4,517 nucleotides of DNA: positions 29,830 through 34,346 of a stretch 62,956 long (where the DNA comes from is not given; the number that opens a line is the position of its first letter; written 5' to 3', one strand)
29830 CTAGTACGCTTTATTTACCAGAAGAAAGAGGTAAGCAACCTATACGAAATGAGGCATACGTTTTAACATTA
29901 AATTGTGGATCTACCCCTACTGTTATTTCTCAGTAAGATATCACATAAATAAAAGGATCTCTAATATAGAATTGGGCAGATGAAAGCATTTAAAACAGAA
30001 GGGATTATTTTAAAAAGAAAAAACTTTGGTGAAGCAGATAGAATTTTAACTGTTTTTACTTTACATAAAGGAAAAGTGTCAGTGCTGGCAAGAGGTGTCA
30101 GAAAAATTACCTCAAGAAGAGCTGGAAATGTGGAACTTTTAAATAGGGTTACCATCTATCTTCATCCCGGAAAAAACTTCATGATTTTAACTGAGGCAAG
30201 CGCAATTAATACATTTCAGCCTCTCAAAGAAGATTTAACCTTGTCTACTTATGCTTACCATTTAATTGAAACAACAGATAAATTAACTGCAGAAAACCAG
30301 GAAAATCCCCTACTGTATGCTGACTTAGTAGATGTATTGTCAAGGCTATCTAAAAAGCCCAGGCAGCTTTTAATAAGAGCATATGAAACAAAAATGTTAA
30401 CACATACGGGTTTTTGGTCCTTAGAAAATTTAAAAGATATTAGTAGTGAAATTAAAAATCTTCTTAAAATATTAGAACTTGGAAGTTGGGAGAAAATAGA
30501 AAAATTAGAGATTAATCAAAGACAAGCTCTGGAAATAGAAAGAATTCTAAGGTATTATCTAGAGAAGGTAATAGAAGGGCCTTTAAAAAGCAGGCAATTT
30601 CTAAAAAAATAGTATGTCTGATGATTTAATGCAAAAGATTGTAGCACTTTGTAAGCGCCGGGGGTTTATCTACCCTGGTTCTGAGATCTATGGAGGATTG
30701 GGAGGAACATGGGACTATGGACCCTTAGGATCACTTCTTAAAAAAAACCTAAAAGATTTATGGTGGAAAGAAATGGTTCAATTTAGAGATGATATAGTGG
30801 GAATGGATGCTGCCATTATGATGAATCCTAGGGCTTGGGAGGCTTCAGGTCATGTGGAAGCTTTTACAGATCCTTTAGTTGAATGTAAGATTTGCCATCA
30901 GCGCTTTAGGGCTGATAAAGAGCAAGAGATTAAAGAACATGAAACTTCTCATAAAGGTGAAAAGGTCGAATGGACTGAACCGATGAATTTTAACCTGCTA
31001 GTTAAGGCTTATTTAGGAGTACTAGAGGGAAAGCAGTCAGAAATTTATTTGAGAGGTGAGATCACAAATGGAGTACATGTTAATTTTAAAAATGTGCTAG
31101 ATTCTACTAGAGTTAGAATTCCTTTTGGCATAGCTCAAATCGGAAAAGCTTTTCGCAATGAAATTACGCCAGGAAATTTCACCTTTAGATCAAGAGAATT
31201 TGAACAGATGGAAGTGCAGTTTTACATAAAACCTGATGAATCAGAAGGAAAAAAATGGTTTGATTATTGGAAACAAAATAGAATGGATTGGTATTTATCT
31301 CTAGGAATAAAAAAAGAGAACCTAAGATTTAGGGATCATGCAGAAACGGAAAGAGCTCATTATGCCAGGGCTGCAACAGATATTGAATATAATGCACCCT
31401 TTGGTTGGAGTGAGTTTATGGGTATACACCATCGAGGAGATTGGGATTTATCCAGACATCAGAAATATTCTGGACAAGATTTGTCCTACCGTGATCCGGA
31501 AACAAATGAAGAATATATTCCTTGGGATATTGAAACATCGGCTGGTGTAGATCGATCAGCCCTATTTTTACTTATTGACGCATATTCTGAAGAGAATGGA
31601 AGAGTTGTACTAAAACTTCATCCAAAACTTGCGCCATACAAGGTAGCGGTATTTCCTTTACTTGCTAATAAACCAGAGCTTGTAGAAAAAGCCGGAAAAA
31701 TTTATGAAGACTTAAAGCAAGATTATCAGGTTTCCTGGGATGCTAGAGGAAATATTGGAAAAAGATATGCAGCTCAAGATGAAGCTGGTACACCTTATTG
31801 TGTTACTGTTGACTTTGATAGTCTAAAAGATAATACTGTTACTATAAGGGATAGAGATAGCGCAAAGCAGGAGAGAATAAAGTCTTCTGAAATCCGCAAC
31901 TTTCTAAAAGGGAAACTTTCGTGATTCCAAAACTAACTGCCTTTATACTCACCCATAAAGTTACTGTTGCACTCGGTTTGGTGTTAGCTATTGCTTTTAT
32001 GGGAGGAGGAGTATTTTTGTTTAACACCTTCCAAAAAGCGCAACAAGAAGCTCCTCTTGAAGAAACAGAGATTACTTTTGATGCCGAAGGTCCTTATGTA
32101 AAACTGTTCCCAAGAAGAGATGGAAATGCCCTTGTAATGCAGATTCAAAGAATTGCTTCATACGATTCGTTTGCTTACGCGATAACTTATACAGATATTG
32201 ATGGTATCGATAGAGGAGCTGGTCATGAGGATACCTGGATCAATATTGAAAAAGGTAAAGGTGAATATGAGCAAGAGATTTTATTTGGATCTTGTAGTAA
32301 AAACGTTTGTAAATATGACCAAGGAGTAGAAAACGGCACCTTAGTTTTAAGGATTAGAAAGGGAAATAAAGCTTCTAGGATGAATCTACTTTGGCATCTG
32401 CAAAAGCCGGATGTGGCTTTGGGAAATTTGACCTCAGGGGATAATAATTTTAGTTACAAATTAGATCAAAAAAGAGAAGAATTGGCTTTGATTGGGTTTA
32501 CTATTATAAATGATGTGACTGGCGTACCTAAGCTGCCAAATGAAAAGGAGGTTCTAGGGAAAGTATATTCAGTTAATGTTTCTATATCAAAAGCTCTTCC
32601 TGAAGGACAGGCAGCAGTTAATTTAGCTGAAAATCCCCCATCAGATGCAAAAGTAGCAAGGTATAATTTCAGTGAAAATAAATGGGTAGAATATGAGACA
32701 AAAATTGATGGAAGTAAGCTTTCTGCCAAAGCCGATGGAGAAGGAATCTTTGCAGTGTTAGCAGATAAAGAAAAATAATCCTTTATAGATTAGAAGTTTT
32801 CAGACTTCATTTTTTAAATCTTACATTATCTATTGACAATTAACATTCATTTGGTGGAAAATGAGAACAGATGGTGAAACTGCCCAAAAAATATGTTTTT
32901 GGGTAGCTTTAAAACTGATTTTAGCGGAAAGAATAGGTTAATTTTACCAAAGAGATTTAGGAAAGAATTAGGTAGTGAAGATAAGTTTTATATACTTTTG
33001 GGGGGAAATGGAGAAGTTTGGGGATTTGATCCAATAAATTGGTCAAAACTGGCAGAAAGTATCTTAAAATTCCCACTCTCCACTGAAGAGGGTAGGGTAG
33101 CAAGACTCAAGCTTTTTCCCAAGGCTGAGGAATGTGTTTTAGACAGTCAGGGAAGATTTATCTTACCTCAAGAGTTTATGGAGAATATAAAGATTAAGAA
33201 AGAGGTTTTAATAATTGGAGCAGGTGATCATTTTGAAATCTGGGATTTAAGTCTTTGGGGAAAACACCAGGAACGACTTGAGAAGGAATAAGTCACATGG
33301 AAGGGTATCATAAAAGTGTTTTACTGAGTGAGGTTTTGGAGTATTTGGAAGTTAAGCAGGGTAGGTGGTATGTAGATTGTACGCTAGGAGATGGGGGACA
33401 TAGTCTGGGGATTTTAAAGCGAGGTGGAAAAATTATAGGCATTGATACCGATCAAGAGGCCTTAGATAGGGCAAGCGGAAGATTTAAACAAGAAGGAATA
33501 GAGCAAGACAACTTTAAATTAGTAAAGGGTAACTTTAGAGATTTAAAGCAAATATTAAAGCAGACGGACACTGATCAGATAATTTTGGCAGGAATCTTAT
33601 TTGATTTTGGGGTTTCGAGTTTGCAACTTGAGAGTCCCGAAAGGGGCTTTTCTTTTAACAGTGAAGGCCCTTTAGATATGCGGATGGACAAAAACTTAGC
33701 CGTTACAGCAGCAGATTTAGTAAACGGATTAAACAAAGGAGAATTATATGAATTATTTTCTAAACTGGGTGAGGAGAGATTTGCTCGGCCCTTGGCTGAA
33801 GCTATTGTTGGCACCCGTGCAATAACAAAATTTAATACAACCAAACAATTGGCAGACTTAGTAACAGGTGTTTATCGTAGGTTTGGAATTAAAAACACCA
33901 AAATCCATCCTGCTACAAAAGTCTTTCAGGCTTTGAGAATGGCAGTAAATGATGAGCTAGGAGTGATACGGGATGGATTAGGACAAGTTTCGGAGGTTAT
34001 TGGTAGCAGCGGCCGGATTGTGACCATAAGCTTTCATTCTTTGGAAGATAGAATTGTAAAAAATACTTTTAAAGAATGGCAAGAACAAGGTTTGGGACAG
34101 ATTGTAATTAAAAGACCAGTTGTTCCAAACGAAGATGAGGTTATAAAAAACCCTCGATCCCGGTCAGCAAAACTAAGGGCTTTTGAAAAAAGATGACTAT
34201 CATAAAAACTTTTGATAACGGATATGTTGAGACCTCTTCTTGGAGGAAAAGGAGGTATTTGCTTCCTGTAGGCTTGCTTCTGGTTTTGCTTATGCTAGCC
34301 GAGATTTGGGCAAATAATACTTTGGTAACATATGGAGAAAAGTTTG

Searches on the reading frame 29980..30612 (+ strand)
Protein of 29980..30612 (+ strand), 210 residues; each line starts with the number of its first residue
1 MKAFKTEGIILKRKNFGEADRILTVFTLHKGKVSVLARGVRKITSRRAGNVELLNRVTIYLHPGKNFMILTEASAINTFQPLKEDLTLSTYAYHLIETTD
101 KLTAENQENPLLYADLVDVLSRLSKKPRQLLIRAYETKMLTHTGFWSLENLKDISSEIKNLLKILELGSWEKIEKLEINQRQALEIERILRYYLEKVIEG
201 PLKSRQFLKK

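Call 9: search_protein_families(library=pfam, proteins=[window:29980-30612:+], max_evalue=0.00001)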
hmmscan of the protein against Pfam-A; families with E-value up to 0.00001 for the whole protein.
window:29980-30612:+ (210 aa): 2 families
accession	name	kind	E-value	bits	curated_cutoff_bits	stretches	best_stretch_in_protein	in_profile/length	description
PF11967.14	RecO_N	-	5.2e-20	71.7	27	1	1-79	1-80/80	Recombination protein O N terminal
PF02565.21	RecO_C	-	3.2e-18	66.4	22.1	2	84-145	2-64/157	Recombination protein O C terminal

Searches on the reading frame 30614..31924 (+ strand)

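Call 9: search_protein_families(library=pfam, proteins=[window:30614-31924:+], max_evalue=0.00001)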
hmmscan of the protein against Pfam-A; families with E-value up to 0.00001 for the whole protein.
window:30614-31924:+ (436 aa): 2 families
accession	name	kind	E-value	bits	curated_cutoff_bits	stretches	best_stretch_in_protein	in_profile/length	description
PF03129.25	HGTP_anticodon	-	4e-19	69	21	1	343-432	1-92/94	Anticodon binding domain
PF00587.30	tRNA-synt_2b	-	2.7e-06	28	29.3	1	142-242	9-106/179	tRNA synthetase class II core domain (G, H, P, S and T)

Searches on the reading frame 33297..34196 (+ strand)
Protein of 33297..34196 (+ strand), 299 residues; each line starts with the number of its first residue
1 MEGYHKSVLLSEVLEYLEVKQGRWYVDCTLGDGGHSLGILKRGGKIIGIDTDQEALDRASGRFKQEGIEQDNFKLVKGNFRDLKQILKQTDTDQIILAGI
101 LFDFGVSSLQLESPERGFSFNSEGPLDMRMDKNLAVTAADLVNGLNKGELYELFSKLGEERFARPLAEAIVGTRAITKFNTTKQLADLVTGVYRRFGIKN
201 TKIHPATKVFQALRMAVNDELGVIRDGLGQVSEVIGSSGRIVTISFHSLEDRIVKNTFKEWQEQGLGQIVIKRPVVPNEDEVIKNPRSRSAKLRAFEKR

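Call 8: search_protein_families(library=pfam, proteins=[window:33297-34196:+], max_evalue=0.00001)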
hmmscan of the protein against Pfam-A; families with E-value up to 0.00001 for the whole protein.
window:33297-34196:+ (299 aa): 3 families
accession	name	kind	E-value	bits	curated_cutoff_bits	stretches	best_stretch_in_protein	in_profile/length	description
PF01795.25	Methyltransf_5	-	3.5e-94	316.2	27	1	4-298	3-308/309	MraW methylase family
PF13847.12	Methyltransf_31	-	1.4e-06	28.5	27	1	28-106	10-89/145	Methyltransferase domain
PF13649.12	Methyltransf_25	-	6.3e-06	27.2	27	0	27-96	3-69/97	Methyltransferase domain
